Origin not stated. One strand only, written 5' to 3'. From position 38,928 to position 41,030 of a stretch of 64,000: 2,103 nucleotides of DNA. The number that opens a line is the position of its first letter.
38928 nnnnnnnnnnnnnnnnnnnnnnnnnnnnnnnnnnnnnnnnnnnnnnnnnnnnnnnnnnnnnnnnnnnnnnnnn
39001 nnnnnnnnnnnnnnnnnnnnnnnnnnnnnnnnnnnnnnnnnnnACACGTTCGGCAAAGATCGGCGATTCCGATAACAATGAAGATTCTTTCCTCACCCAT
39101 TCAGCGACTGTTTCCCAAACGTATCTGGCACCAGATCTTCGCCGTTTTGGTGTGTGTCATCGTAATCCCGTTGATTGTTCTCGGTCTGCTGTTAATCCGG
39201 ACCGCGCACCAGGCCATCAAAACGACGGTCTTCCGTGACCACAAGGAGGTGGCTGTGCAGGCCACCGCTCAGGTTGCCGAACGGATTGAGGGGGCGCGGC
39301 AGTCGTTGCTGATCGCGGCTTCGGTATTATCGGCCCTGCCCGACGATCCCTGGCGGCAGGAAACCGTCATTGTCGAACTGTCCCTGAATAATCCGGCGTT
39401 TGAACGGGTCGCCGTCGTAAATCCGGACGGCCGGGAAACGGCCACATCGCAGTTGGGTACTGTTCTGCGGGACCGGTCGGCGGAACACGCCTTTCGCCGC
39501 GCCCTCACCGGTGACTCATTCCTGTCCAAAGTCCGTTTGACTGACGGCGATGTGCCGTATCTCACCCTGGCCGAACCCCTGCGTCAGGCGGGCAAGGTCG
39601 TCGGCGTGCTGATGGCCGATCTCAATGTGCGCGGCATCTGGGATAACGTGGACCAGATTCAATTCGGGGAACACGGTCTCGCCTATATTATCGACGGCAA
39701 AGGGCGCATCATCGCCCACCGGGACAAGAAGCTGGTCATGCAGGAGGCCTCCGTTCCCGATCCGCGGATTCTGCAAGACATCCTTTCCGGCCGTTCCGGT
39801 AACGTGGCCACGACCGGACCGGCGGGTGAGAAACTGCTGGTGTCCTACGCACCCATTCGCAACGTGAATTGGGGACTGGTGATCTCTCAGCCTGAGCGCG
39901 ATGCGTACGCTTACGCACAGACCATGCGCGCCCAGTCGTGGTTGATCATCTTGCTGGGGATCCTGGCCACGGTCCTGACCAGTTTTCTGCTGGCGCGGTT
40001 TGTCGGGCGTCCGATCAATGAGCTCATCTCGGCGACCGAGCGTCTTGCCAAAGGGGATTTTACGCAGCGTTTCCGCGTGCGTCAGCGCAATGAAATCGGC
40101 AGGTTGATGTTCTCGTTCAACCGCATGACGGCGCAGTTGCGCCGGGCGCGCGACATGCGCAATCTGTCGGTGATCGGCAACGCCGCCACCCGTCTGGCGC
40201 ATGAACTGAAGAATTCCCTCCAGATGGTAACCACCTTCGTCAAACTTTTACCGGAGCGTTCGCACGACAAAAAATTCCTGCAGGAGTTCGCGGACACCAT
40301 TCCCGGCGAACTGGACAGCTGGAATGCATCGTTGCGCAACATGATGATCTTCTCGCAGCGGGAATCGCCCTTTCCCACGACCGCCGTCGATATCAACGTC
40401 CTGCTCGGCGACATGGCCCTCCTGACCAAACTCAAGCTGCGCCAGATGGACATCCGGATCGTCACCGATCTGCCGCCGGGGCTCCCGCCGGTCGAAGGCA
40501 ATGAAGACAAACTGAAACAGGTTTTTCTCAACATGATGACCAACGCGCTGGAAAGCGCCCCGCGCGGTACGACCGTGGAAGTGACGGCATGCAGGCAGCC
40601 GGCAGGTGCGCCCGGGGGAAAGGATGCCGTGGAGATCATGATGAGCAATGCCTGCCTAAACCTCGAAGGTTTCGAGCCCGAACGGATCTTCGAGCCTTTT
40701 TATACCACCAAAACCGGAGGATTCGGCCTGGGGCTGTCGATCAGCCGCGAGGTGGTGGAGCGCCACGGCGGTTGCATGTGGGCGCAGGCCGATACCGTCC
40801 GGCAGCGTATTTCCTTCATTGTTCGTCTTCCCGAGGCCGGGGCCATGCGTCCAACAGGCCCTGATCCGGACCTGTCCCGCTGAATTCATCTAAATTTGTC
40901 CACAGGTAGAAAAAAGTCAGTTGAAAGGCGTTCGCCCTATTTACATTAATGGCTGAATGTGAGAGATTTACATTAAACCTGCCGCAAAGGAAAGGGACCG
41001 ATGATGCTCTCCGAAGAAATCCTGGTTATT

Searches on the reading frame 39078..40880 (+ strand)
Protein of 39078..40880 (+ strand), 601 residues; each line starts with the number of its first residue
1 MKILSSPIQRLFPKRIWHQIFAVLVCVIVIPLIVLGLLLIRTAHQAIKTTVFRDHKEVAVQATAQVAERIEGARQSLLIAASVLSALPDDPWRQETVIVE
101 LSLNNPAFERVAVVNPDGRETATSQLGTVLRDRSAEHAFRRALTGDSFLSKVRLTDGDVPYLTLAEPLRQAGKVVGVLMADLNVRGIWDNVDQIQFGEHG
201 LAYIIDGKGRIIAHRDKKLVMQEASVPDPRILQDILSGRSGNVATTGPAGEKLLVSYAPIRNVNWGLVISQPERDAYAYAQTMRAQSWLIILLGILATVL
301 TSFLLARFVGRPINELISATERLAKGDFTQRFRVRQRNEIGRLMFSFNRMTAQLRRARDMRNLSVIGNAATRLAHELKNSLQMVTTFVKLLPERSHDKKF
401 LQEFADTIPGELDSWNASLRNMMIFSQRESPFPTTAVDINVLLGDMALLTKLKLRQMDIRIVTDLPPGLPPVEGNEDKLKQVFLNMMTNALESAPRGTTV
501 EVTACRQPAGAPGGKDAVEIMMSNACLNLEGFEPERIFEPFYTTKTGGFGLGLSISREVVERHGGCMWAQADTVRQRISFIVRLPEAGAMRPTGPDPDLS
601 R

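Call 63: search_protein_families(library=pfam, proteins=[window:39078-40880:+], max_evalue=0.00001)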
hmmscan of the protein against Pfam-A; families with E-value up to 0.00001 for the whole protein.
window:39078-40880:+ (601 aa): 4 families
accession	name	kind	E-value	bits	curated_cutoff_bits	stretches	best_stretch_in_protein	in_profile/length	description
PF02743.24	dCache_1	-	2.8e-26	93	45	1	46-270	2-240/240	Cache domain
PF02518.31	HATPase_c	-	7.6e-17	62.2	26.4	1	474-586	1-109/111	Histidine kinase-, DNA gyrase B-, and HSP90-like ATPase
PF17201.10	Cache_3-Cache_2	-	5.4e-15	55.9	27.7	1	125-284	128-297/299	Cache 3/Cache 2 fusion domain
PF00672.30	HAMP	-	6.4e-15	55.6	25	1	304-355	1-52/53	HAMP domain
